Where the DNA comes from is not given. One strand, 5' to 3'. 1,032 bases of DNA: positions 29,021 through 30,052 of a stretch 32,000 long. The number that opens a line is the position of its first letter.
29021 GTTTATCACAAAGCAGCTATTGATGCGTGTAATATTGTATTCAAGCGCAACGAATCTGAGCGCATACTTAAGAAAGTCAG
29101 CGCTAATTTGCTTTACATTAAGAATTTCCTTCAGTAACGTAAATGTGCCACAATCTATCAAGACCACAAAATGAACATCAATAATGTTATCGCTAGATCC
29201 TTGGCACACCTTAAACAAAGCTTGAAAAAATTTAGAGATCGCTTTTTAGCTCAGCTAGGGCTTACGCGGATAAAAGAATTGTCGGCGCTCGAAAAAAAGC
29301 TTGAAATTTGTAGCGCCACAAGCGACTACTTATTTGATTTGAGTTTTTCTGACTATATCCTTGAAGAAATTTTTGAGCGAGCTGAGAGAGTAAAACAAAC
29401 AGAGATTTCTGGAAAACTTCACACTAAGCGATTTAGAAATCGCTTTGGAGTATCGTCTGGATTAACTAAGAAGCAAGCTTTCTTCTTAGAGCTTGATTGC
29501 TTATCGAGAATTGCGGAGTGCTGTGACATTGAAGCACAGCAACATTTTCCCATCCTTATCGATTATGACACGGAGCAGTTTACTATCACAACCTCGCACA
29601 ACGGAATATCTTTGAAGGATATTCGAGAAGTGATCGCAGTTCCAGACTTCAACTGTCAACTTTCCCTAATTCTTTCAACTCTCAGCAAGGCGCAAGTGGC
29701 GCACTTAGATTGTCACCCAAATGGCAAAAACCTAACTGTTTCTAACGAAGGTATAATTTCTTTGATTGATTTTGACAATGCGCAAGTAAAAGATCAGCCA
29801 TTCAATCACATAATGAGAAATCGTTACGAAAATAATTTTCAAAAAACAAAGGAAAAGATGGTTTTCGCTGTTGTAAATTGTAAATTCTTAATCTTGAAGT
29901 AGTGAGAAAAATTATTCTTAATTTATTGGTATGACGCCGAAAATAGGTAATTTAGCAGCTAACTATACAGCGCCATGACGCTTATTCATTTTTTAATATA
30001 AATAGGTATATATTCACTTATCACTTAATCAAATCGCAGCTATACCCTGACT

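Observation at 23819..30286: Identical 21-bp palindrome present three times in the island, with two copies bracketing the cargo block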

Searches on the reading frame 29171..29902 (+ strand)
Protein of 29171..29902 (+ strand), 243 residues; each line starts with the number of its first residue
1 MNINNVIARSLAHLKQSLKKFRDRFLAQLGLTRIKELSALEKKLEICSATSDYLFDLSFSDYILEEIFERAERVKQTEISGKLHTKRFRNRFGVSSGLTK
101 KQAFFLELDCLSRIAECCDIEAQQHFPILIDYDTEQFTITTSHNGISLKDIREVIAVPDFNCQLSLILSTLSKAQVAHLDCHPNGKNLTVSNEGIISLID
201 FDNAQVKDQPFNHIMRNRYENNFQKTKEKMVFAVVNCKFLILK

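Call 7: search_protein_families(library=pfam, proteins=[window:29171-29902:+], max_evalue=0.01)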
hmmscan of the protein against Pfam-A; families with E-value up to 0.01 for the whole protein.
window:29171-29902:+ (243 aa): 0 families

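Call 8: search_protein_families(library=phrogs, proteins=[window:29171-29902:+], max_evalue=0.01)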
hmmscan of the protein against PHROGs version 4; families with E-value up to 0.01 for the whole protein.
window:29171-29902:+ (243 aa): 1 family
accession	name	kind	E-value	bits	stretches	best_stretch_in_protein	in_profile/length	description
phrog_3297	-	other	0.0016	19.3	1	125-205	37-113/160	kinase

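Call 9: search_protein_families(library=padloc, proteins=[window:29171-29902:+], max_evalue=0.01)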
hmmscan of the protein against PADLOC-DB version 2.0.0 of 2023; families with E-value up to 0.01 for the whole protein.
window:29171-29902:+ (243 aa): 0 families

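Call 17: search_protein_families(library=ncbifam, proteins=[window:29171-29902:+], max_evalue=0.1)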
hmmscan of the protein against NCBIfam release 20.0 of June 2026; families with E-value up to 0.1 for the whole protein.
window:29171-29902:+ (243 aa): 2 families
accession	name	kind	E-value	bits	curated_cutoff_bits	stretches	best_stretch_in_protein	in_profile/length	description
NF002475.0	PRK01723.1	equivalog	0.0011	18.1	142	1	167-231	155-219/241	3-deoxy-D-manno-octulosonic acid kinase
NF038151.1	lanthi_synth_III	equivalog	0.024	13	575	1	163-215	344-394/833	class III lanthionine synthetase LanKC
